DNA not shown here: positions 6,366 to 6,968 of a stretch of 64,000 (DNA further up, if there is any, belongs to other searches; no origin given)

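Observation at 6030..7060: Tandem pair of strongly expressed 100-aa paralogs, one preceded by an Arg/Cys-rich 50-codon upstream ORF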

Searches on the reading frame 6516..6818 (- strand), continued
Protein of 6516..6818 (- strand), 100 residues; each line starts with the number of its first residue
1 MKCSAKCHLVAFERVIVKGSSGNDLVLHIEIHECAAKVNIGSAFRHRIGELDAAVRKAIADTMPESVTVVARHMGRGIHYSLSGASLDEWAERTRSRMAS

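Call 50: fold_search(model_id=the predicted structure, library=pdb)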
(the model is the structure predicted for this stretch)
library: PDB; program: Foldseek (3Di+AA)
matches with E <= 10: 640; with E <= 0.001: 0
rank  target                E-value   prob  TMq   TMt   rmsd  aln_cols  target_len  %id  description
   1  6suj_DDD              6.3e-02  0.33  0.29  0.26  13.6       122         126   11  Mutations in SsgB correlate to longitudinal cell division during sporulation of Streptomyces coelicolor (released 2020-09-30)
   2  8h5y_B                6.6e-02  0.60  0.36  0.10   5.7       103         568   13  Crystal structure of RadD- ADP complex (released 2023-10-18)
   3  3kf8_A                7.1e-02  0.72  0.36  0.21  10.1       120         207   12  Crystal structure of C. tropicalis Stn1-ten1 complex (released 2009-12-22)
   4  8h5z_A                1.0e-01  0.54  0.36  0.10   5.7       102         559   12  Crystal structure of RadD/ATP analogue complex (released 2023-10-18)
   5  3kf8_C                1.4e-01  0.38  0.31  0.19  10.6       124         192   11  Crystal structure of C. tropicalis Stn1-ten1 complex (released 2009-12-22)
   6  7r7j_B                1.5e-01  0.38  0.35  0.10   5.9       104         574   12  Crystal structure of RadD with ADP (released 2022-04-13)
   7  4jbk_B                1.5e-01  0.69  0.36  0.21   7.1        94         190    6  Molecular basis for abrogation of activation of pro-inflammatory cytokines (released 2013-06-26)
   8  7r7j_A                1.5e-01  0.38  0.35  0.10   5.8       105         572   12  Crystal structure of RadD with ADP (released 2022-04-13)
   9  3rmh_B                1.7e-01  0.69  0.47  0.38   7.1       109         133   12  Crystal Structure of yeast telomere protein Cdc13 OB4 (released 2011-11-09)
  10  4jbm_B                1.7e-01  0.60  0.38  0.24   9.2       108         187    6  Structure of murine DNA binding protein bound with ds DNA (released 2013-06-26)
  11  6jde_A                1.7e-01  0.44  0.37  0.10   5.5       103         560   13  crystal structure of a DNA repair protein (released 2019-06-26)
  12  8h5y_A                1.7e-01  0.41  0.36  0.10   5.7       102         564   12  Crystal structure of RadD- ADP complex (released 2023-10-18)
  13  6suj_CCC              1.8e-01  0.11  0.23  0.20  12.5       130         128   14  Mutations in SsgB correlate to longitudinal cell division during sporulation of Streptomyces coelicolor (released 2020-09-30)
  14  7pua_CL               2.0e-01  0.72  0.40  0.47   5.3        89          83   13  Middle assembly intermediate of the Trypanosoma brucei mitoribosomal small subunit (released 2022-03-02)
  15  8h5z_B                2.0e-01  0.35  0.35  0.10   5.8       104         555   12  Crystal structure of RadD/ATP analogue complex (released 2023-10-18)
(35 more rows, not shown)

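Call 55: search_protein_families(library=phrogs, alignment_id=A2, max_evalue=0.01)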
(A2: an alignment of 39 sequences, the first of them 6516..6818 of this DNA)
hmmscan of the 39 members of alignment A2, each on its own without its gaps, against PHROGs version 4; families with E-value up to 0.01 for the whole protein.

A. member 1, window:6516-6818:- (100 aa): 0 families

B. families by the number of members that match (of 39 scanned): 1 family
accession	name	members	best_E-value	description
phrog_19821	-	1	0.0039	-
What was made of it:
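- On Phage protein families (PHROGs): One of 39 family members hit a PHROG, at E 0.004 (call 55).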

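Call 56: find_related_loci(query=A3, collection=viral_contigs, flank=8000)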
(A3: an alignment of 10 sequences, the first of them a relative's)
Query A3 (131 aa) in viral_contigs; peptide patterns used: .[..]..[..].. (x = any residue, [..] = any of these).
48 stretches matched a pattern; 4 encode a relative of the query (tblastn E <= 1e-3); 4 distinct loci.
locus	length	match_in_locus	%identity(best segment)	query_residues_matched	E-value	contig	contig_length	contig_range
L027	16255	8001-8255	44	29-119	2e-18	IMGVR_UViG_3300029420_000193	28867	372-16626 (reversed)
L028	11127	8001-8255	44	29-119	2e-18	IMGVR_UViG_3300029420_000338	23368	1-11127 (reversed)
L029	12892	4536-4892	33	1-120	3e-18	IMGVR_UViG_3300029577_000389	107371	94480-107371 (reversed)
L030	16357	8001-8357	33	1-120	3e-18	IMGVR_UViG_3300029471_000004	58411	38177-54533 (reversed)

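Call 57: find_related_loci(query=A3, collection=metagenome_contigs, flank=8000)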
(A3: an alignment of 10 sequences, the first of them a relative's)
Query A3 (131 aa) in metagenome_contigs; peptide patterns used: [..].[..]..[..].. (x = any residue, [..] = any of these).
105 stretches matched a pattern; 20 encode a relative of the query (tblastn E <= 1e-3); 20 distinct loci.
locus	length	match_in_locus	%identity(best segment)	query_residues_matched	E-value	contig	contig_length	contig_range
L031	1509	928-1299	41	1-123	3e-28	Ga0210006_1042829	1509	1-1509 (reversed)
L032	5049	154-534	42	4-127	4e-26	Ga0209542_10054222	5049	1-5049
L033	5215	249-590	41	8-121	1e-23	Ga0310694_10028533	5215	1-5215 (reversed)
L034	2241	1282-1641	40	1-121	2e-22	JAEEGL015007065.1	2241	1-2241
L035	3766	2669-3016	31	4-120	8e-19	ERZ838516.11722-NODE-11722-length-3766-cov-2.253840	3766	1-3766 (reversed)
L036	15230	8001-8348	31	4-120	9e-19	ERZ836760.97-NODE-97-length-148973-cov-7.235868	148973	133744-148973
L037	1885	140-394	44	29-119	2e-18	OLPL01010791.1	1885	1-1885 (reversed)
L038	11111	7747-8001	44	29-119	4e-18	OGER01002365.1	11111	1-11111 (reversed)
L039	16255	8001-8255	44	29-119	5e-18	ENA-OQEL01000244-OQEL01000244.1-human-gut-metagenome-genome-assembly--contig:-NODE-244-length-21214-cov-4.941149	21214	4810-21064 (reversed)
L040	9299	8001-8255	44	29-119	5e-18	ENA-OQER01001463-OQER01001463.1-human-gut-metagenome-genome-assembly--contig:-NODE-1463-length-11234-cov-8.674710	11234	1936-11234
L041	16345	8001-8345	38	7-121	7e-18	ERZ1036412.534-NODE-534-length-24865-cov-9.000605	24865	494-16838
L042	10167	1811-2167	33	1-120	8e-18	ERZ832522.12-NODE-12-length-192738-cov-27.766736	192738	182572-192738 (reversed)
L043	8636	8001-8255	43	29-119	1e-16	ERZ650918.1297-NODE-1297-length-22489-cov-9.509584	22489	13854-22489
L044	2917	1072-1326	43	29-119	1e-16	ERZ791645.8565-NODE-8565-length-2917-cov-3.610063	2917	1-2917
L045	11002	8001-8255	43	29-119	1e-16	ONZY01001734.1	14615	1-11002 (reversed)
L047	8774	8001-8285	37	33-121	2e-15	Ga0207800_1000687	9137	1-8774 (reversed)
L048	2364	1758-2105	36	8-119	3e-15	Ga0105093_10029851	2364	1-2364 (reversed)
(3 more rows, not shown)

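Call 61: search_protein_families(library=pfam, proteins=[L029:3194-4420:+, L038:6359-7555:+, L036:5865-7886:+, L041:5953-7887:+, L047:5888-7819:+, L029:1275-3164:+, L036:4346-5827:+, L036:1404-4346:+, L048:280-1707:+, L047:2897-4993:+], max_evalue=0.01)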
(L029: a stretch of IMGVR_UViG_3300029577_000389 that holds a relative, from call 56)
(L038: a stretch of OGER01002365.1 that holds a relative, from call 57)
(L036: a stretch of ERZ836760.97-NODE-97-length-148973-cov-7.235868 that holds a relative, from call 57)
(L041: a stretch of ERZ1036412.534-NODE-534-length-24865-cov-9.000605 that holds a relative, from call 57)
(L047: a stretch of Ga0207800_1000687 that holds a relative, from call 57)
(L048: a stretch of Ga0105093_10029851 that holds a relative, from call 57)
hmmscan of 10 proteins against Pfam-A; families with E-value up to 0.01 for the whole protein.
L029:3194-4420:+ (408 aa): 0 families

L038:6359-7555:+ (398 aa): 0 families

L036:5865-7886:+ (673 aa): 0 families

L041:5953-7887:+ (644 aa): 0 families

L047:5888-7819:+ (643 aa): 0 families

L029:1275-3164:+ (629 aa): 0 families

L036:4346-5827:+ (493 aa): 2 families
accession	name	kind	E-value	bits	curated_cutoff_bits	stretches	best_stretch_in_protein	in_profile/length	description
PF09563.16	RE_LlaJI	-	7.3e-57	193.7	23.6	2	81-323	1-243/365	LlaJI restriction endonuclease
PF10117.15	McrBC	-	0.0085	15.5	23.9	0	80-123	5-49/318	McrBC 5-methylcytosine restriction system component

L036:1404-4346:+ (980 aa): 1 family
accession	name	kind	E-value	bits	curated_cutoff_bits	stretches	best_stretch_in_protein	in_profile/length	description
PF07728.20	AAA_5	-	1.7e-10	41.5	22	1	664-836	3-138/139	AAA domain (dynein-related subfamily)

L048:280-1707:+ (475 aa): 1 family
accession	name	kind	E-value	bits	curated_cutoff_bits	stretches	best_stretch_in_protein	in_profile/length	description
PF03136.20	Pup_ligase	-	4.6e-112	375.7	25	1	57-416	65-439/441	Pup-ligase protein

L047:2897-4993:+ (698 aa): 5 families
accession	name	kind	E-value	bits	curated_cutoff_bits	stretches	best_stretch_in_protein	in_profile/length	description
PF13307.12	Helicase_C_2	-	5.7e-36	124.5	25.3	1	511-657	1-158/170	Helicase C-terminal domain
PF00270.35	DEAD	-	1.5e-12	48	26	1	56-125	7-78/167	DEAD/DEAH box helicase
PF04851.21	ResIII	-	9.4e-09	35.8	22.5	1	45-128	4-89/164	Type III restriction enzyme, res subunit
PF00271.37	Helicase_C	-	2.6e-08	34.5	23.5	1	509-638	4-108/110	Helicase conserved C-terminal domain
PF06733.21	DEAD_2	-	9.4e-05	22.6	21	1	196-271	98-169/172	DEAD_2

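Call 62: search_protein_families(library=padloc, proteins=[L029:3194-4420:+, L038:6359-7555:+, L036:5865-7886:+, L041:5953-7887:+, L047:5888-7819:+, L007:1143-2510:+, L002:983-2362:+, L029:1275-3164:+, L047:31-2796:+, L047:4975-5862:+], max_evalue=0.01)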
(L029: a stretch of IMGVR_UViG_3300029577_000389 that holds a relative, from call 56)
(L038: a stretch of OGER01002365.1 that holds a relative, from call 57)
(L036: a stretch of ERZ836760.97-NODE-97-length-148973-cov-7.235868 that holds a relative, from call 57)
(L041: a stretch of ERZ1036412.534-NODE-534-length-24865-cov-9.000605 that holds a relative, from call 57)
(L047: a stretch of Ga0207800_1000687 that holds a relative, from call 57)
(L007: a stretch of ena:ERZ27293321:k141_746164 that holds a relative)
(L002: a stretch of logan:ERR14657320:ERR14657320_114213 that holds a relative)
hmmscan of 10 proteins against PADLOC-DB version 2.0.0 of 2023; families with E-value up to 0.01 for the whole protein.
L029:3194-4420:+ (408 aa): 1 family
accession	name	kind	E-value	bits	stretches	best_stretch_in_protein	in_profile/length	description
PDLC05026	PDC-S47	-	0.004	14.8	1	131-259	122-247/257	-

L038:6359-7555:+ (398 aa): 0 families

L036:5865-7886:+ (673 aa): 0 families

L041:5953-7887:+ (644 aa): 1 family
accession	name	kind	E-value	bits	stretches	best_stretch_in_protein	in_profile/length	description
PDLC02127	Csn2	-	0.0018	15.9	1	248-322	105-176/226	-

L047:5888-7819:+ (643 aa): 0 families

L007:1143-2510:+ (455 aa): 0 families

L002:983-2362:+ (459 aa): 0 families

L029:1275-3164:+ (629 aa): 1 family
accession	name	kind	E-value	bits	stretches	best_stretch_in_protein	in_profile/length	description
PDLC04141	capP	-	4.1e-07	27.7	1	237-365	62-158/242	capP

L047:31-2796:+ (921 aa): 5 families
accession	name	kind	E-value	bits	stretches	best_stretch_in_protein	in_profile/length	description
PDLC03924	MkoC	-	5e-62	208.3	2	297-912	365-951/1136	-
PDLC03920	MkoA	-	3.2e-23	80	2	599-910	759-1081/1112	-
PDLC03921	MkoA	-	3.2e-09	33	2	852-920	1514-1585/1607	-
PDLC05009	PDC-S37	-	1.9e-08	30.6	1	632-670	937-975/1550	-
PDLC04140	mad8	-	4.8e-06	24.3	1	51-78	27-54/314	mads_8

L047:4975-5862:+ (295 aa): 1 family
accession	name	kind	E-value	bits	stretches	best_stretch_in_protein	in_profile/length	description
PDLC02347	AbiJ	-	3e-11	41.6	1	152-294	144-280/281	AbiJ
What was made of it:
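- On Known anti-phage defence proteins (PADLOC-DB): The large partners of relatives also lack convincing hits, although their neighbours match MkoC, AbiJ and capP models (call 62).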

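Call 64: search_protein_families(library=phrogs, proteins=[L038:6359-7555:+, L036:5865-7886:+, L007:1143-2510:+, L027:6132-6497:+, L027:8378-8779:+, L027:8779-9447:+, L027:2657-4345:+, L027:9755-10162:+, L027:10513-11127:+, L029:3194-4420:+], max_evalue=0.01)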
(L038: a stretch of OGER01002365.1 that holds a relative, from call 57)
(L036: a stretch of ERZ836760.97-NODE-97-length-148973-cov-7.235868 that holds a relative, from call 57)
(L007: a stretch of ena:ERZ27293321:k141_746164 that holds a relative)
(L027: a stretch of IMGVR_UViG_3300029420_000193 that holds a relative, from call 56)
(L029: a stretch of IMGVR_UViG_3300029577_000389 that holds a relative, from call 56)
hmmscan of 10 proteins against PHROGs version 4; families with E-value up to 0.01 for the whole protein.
L038:6359-7555:+ (398 aa): 0 families

L036:5865-7886:+ (673 aa): 0 families

L007:1143-2510:+ (455 aa): 1 family
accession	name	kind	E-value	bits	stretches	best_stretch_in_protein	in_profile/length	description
phrog_11936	-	unknown function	0.00085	20.7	0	119-149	16-45/101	-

L027:6132-6497:+ (121 aa): 29 families (the best 25 are shown)
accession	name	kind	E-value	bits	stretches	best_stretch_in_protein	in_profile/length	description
phrog_8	-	transcription regulation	5.8e-16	59.9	1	8-83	71-146/346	transcriptional regulator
phrog_3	-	transcription regulation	7.2e-13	50.1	1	11-70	86-143/430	transcriptional repressor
phrog_4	-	transcription regulation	7.9e-12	45.8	1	12-80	135-199/400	transcriptional repressor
phrog_2439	-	transcription regulation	9.8e-12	45.4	1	13-73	7-67/367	transcriptional regulator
phrog_2967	-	transcription regulation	1.1e-10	42.5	1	14-76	11-73/225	transcriptional regulator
phrog_1373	-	transcription regulation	5.4e-09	37.2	1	8-69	58-119/166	transcriptional regulator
phrog_2104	-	unknown function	2.7e-08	34.9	1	18-68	44-94/103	-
phrog_4836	-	transcription regulation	2.7e-08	34.6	1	11-59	73-121/194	CII-like regulator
phrog_5823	-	transcription regulation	5e-07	30.2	1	10-71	3-65/404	transcriptional regulator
phrog_7241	-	transcription regulation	5.3e-07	30.7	1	16-71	64-119/122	transcriptional regulator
phrog_2328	-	transcription regulation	9e-07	29.7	1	11-70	13-72/128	transcriptional repressor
phrog_7950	-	transcription regulation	9.9e-07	29.7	1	19-61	13-60/68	transcriptional repressor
phrog_638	-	transcription regulation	2e-05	25.5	1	14-72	4-63/145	transcriptional regulator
phrog_955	-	DNA, RNA and nucleotide metabolism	0.00012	22.8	0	9-48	20-59/142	HTH DNA binding protein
phrog_38027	-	transcription regulation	0.00013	23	1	19-80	74-135/143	transcriptional repressor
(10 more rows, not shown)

L027:8378-8779:+ (133 aa): 0 families

L027:8779-9447:+ (222 aa): 1 family
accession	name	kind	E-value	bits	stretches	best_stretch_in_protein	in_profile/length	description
phrog_36144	-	unknown function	3.5e-12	47.3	1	4-168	52-216/262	-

L027:2657-4345:+ (562 aa): 3 families
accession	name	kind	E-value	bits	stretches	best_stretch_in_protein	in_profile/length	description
phrog_95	-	integration and excision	7.9e-118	395.8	1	1-529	84-573/651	integrase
phrog_125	-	DNA, RNA and nucleotide metabolism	4.5e-42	145.3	1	2-290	17-250/254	DNA invertase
phrog_7701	-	DNA, RNA and nucleotide metabolism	5.4e-06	27.7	1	162-198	4-41/137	DNA invertase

L027:9755-10162:+ (135 aa): 1 family
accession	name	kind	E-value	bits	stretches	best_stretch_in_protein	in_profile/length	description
phrog_21589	-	unknown function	0.0067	17.8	0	98-129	33-64/132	-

L027:10513-11127:+ (204 aa): 3 families
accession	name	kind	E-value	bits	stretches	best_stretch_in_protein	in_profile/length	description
phrog_1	-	integration and excision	1.1e-22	82.1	1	9-160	317-460/611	integrase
phrog_216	-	integration and excision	2.5e-17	63.9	1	14-167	111-253/301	integrase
phrog_7685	-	integration and excision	1.9e-09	38.4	1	20-151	123-239/240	integrase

L029:3194-4420:+ (408 aa): 2 families
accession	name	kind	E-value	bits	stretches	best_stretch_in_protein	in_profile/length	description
phrog_37426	-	unknown function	0.0084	17.3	1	331-387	59-117/144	-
phrog_17187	-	unknown function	0.0096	17.1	0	247-363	23-129/138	-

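Call 69: search_dna_similar(query=P0031, collection=plasmids, mode=protein, max_evalue=0.01, max_rows=20)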
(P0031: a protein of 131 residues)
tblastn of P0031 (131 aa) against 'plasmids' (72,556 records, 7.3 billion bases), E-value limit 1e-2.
No match.

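Call 70: search_dna_similar(query=P0031, collection=phages, mode=protein, max_evalue=0.01, max_rows=20)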
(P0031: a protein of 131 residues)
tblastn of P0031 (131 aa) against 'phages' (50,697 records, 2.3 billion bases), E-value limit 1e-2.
No match.
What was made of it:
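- On Phage protein families (PHROGs): There were no tblastn matches in 50,697 phage or 72,556 plasmid records (calls 69, 70).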

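Call 71: find_encoding_contigs(protein=P0004, flank=8000, max_places=3)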
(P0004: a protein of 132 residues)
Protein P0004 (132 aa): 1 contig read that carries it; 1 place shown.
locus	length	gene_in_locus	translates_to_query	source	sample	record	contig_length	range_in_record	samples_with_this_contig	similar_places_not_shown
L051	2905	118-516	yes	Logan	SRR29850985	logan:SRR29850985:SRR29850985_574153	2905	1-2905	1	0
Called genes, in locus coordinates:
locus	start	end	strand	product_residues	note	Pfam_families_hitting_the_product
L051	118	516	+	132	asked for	-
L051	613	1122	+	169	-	PF01590:GAF, PF13185:GAF_2 (weak)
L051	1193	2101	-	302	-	-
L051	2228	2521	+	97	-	PF01541:GIY-YIG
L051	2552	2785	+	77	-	PF18917:LiaI-LiaF-like_TM1, PF22570:LiaF-TM (weak)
